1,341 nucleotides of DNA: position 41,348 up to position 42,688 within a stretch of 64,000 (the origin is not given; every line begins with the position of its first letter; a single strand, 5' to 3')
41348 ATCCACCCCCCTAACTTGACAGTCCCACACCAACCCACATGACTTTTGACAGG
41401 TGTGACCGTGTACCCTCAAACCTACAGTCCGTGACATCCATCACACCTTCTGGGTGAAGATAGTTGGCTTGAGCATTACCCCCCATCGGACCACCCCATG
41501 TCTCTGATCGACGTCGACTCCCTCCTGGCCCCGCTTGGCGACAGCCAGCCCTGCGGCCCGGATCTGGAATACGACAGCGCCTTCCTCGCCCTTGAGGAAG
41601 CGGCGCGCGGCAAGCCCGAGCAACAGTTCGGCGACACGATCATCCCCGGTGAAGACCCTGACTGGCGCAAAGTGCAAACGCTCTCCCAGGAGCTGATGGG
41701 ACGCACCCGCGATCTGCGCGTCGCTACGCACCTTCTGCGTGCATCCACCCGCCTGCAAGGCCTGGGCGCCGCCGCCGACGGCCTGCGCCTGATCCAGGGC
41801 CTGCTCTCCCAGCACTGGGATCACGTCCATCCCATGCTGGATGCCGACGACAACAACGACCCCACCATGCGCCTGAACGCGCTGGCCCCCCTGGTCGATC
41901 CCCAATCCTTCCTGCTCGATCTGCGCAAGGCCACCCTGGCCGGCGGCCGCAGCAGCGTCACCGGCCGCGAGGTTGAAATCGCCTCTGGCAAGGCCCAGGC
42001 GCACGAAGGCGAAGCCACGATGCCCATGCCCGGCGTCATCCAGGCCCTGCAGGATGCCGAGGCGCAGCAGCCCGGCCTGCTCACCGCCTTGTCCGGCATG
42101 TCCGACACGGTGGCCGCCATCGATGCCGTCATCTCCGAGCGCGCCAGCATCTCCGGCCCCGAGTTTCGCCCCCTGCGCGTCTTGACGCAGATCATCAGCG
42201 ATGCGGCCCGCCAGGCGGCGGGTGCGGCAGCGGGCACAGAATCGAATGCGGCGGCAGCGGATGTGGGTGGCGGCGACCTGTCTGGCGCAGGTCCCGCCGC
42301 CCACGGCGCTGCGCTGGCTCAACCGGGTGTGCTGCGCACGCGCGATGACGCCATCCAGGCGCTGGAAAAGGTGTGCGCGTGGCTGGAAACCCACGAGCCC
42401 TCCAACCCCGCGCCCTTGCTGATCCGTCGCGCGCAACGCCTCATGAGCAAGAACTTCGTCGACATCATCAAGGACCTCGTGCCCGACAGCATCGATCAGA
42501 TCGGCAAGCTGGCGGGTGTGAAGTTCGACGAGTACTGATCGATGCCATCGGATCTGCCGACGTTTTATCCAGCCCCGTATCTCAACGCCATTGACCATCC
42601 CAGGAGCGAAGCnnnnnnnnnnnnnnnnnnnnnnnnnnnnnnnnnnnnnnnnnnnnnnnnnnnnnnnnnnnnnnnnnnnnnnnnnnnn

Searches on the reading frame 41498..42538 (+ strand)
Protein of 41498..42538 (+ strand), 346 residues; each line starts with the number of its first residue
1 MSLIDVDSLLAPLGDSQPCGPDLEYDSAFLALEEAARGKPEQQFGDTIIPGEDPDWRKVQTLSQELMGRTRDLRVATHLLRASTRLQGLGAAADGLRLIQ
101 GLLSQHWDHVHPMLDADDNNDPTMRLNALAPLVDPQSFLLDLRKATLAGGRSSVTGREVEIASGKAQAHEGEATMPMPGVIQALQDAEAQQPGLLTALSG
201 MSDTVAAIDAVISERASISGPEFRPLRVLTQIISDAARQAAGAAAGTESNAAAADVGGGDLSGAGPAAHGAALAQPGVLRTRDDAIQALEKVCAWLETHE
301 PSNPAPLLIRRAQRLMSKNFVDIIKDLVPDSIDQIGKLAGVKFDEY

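Call 45: search_protein_families(library=pfam, proteins=[window:41498-42538:+], max_evalue=0.001)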
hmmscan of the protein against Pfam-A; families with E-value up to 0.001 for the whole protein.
window:41498-42538:+ (346 aa): 1 family
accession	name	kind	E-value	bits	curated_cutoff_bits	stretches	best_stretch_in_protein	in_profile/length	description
PF06812.17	ImpA_N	-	1.7e-35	122.1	26.9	1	10-133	1-118/119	ImpA, N-terminal, type VI secretion system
